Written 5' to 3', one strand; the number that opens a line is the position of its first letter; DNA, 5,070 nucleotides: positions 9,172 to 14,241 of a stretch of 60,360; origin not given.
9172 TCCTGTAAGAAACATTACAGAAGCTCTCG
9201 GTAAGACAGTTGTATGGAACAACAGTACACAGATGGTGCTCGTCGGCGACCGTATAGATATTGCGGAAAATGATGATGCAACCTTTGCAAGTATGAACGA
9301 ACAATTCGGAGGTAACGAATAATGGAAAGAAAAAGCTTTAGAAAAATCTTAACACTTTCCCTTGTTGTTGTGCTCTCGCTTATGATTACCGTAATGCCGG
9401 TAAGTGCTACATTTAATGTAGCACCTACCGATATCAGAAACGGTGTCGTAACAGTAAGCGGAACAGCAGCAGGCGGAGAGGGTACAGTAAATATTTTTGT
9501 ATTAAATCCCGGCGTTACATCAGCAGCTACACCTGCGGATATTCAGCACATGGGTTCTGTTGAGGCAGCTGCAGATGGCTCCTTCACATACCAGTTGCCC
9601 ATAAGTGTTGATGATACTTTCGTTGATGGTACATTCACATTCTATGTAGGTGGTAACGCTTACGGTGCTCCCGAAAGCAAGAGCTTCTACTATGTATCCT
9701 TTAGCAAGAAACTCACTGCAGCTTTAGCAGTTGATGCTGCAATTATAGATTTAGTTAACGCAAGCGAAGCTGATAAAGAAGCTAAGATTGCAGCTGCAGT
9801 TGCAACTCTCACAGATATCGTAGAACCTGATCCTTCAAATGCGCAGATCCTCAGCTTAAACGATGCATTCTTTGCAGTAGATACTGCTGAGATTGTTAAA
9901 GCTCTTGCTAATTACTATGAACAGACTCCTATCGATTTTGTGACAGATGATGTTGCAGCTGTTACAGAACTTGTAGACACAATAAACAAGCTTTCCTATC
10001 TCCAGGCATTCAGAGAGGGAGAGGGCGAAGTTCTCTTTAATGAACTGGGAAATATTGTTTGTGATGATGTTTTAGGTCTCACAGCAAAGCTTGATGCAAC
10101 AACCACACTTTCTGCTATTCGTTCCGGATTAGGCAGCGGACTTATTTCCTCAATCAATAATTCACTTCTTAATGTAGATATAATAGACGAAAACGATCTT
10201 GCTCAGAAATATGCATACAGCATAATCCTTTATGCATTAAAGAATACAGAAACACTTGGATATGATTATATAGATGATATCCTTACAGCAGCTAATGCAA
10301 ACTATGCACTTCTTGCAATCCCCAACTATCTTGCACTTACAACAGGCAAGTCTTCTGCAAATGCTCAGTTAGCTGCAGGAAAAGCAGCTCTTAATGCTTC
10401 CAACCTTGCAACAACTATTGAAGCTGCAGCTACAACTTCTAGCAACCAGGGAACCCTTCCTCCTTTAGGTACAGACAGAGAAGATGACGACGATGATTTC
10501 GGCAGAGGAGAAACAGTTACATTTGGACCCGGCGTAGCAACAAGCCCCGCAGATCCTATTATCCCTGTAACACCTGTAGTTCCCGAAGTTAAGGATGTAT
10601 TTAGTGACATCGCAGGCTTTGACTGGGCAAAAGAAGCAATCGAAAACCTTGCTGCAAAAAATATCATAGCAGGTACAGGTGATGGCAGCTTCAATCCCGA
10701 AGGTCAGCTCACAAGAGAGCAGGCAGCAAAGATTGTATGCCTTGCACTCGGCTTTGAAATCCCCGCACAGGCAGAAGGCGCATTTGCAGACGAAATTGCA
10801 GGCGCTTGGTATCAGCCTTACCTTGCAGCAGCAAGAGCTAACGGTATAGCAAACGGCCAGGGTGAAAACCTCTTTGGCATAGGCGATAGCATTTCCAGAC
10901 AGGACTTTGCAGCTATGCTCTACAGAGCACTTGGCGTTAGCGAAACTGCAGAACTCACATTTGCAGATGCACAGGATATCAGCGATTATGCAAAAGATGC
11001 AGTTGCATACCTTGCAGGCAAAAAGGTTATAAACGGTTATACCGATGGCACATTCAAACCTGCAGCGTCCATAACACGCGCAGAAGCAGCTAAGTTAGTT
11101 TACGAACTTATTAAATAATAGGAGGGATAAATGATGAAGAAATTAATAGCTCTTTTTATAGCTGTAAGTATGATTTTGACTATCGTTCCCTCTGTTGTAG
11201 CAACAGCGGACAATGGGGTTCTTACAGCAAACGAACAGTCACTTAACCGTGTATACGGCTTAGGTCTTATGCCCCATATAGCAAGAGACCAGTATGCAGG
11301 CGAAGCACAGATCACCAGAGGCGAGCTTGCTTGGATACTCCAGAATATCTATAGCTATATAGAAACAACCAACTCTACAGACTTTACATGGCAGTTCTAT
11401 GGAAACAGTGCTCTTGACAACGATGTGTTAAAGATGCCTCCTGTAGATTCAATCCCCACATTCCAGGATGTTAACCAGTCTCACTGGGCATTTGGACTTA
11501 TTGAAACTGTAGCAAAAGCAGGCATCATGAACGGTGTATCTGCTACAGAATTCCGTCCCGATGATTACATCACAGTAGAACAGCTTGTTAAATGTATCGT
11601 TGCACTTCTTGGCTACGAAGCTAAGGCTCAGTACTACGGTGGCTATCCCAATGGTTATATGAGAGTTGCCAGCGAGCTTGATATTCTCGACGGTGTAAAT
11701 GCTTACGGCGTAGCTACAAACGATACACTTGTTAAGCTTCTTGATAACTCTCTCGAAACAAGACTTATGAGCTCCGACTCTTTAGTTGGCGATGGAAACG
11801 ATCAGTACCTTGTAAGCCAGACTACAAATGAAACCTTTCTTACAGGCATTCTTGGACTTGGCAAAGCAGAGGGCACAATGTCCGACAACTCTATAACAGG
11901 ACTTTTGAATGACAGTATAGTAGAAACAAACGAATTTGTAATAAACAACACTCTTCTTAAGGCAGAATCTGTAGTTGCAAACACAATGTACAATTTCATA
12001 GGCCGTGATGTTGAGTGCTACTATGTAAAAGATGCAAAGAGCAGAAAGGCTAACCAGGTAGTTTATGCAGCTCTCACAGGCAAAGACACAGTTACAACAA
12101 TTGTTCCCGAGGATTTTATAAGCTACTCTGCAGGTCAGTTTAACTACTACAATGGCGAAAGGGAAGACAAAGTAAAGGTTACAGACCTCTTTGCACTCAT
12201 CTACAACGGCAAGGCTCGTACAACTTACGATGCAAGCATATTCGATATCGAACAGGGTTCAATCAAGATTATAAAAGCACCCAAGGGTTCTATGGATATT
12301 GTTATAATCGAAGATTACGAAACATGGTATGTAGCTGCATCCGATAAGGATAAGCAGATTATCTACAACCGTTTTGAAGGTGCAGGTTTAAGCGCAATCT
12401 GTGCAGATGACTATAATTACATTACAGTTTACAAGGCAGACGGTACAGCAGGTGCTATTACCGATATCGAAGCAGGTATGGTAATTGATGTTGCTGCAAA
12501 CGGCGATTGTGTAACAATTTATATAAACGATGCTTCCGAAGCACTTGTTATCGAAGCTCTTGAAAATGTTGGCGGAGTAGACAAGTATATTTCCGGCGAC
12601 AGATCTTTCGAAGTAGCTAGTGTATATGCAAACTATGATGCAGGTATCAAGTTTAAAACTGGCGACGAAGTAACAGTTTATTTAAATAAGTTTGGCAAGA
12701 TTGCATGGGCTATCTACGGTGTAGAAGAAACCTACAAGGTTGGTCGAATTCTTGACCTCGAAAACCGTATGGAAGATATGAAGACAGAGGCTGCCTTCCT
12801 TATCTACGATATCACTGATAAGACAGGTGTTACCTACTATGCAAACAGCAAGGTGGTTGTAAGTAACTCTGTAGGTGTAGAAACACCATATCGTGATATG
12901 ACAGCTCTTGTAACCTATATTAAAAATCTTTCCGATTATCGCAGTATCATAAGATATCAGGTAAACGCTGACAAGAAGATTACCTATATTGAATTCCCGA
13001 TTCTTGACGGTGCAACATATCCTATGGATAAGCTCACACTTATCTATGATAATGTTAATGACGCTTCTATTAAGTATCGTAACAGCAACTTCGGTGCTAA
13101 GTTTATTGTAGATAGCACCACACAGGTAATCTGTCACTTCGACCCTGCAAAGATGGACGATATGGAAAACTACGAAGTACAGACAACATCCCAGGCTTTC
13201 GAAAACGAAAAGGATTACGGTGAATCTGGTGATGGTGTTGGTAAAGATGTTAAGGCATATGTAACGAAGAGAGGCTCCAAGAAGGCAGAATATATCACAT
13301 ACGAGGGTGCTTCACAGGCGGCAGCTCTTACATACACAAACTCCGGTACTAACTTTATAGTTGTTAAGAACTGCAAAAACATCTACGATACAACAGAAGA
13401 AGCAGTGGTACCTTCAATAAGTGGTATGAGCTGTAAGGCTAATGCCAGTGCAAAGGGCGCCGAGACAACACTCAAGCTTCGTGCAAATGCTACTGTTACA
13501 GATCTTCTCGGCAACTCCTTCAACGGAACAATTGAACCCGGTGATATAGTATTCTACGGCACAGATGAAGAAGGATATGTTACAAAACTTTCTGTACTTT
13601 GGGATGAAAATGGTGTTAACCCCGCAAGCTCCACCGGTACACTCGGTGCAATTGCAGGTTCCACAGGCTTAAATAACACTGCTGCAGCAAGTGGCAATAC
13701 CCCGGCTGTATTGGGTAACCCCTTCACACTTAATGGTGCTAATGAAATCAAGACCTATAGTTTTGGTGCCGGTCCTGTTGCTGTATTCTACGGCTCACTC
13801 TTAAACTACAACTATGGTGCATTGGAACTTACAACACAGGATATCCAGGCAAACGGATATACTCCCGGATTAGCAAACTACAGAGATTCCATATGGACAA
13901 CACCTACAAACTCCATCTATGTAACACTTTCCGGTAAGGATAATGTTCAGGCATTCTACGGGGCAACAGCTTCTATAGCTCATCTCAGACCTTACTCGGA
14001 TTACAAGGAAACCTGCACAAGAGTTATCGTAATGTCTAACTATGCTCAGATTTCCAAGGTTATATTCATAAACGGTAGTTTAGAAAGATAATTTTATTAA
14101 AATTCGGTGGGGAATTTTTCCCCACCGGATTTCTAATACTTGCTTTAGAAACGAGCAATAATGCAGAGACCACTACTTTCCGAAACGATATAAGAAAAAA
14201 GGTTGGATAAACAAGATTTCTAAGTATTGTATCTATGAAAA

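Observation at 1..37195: A 37-kb Gram-positive PUL-like island whose enzyme set matches no pathway I recognise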

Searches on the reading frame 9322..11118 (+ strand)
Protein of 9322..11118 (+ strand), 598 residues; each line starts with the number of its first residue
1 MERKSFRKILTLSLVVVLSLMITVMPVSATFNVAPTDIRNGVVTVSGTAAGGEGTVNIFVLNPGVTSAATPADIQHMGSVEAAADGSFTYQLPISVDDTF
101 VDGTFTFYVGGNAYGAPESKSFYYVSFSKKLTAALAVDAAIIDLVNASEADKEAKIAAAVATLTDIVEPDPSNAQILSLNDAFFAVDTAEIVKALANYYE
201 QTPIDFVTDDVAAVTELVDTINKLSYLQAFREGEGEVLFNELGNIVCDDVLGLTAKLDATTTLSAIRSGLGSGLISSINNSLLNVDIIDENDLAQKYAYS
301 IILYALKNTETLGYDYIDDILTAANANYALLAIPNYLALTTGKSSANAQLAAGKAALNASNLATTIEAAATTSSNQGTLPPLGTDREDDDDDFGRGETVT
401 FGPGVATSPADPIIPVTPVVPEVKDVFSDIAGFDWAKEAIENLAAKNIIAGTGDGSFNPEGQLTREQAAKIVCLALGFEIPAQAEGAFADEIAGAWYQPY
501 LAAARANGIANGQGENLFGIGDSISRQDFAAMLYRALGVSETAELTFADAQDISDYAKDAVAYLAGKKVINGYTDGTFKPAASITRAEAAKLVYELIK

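Call 5: search_protein_families(library=pfam, proteins=[window:9322-11118:+], max_evalue=0.01)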
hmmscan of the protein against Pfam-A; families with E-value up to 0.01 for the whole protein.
window:9322-11118:+ (598 aa): 1 family
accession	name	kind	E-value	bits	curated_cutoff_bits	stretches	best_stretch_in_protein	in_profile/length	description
PF00395.25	SLH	-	2e-35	121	20.8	3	427-469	2-44/44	S-layer homology domain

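Call 8: search_protein_families(library=ncbifam, proteins=[window:9322-11118:+], max_evalue=0.01)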
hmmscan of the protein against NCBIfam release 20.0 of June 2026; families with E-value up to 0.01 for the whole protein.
window:9322-11118:+ (598 aa): 1 family
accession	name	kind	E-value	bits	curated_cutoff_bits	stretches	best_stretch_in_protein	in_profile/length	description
NF033190.2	inl_like_NEAT_1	exception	7.3e-15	54.3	1275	1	422-537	638-752/754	NEAT domain-containing leucine-rich repeat protein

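Call 34: search_protein_families(library=pfam, proteins=[window:9322-11118:+], max_evalue=10)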
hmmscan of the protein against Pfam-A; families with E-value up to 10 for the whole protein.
window:9322-11118:+ (598 aa): 1 family
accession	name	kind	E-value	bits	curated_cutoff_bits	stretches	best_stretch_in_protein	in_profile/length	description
PF00395.25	SLH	-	2e-35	121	20.8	3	427-469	2-44/44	S-layer homology domain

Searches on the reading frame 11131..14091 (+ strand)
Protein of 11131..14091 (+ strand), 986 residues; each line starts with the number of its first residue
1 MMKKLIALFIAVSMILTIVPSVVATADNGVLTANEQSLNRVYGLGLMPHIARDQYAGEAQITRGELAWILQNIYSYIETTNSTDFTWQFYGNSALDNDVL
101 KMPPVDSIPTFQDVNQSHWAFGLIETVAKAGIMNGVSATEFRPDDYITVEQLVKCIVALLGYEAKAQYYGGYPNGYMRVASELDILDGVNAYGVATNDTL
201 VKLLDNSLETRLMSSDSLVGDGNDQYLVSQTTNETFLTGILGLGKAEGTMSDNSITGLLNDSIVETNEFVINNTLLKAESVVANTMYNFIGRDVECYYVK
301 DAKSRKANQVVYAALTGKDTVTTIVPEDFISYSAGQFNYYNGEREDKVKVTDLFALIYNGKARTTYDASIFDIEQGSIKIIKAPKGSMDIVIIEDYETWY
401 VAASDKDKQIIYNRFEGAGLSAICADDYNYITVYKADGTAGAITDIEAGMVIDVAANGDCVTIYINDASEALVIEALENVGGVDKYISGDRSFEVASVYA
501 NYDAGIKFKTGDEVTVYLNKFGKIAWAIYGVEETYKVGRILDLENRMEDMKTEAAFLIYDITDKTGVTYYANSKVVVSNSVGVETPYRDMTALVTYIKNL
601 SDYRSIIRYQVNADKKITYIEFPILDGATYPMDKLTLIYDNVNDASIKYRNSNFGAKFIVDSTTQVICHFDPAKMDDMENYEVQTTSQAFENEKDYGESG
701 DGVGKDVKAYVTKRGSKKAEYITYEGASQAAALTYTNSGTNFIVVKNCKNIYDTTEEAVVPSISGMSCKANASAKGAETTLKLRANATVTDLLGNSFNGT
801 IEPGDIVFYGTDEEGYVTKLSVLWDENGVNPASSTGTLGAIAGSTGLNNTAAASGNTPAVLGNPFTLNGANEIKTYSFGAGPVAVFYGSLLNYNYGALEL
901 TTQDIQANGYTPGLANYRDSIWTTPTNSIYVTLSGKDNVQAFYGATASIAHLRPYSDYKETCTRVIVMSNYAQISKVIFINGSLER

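Call 5: search_protein_families(library=pfam, proteins=[window:11131-14091:+], max_evalue=0.01)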
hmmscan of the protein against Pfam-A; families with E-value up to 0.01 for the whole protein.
window:11131-14091:+ (986 aa): 1 family
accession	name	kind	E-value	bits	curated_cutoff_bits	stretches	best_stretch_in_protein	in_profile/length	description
PF00395.25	SLH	-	1.3e-09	38.3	20.8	1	111-148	2-39/44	S-layer homology domain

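Call 8: search_protein_families(library=ncbifam, proteins=[window:11131-14091:+], max_evalue=0.01)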
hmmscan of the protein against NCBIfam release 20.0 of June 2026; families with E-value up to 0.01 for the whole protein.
window:11131-14091:+ (986 aa): 0 families

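Call 24: search_solved_structures(query=window:11131-14091:+, max_evalue=1)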
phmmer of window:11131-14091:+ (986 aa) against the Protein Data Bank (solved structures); distinct sequences matched with E-value up to 1: 2.
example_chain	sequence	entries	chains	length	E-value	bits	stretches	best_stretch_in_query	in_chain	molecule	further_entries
8bz2_A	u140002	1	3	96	0.1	14.3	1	110-163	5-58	S-layer homology domain-containing protein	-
1wxp_A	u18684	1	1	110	0.7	11.5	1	509-582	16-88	THO complex subunit 1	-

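Call 34: search_protein_families(library=pfam, proteins=[window:11131-14091:+], max_evalue=10)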
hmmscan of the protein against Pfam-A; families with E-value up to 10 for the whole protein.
window:11131-14091:+ (986 aa): 2 families
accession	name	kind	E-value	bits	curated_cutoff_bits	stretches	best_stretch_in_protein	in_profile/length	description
PF00395.25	SLH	-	1.3e-09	38.3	20.8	1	111-148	2-39/44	S-layer homology domain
PF21403.4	OTU1_UBXL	-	0.17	12.9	22.7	0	775-794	9-27/49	OTU1, UBXL domain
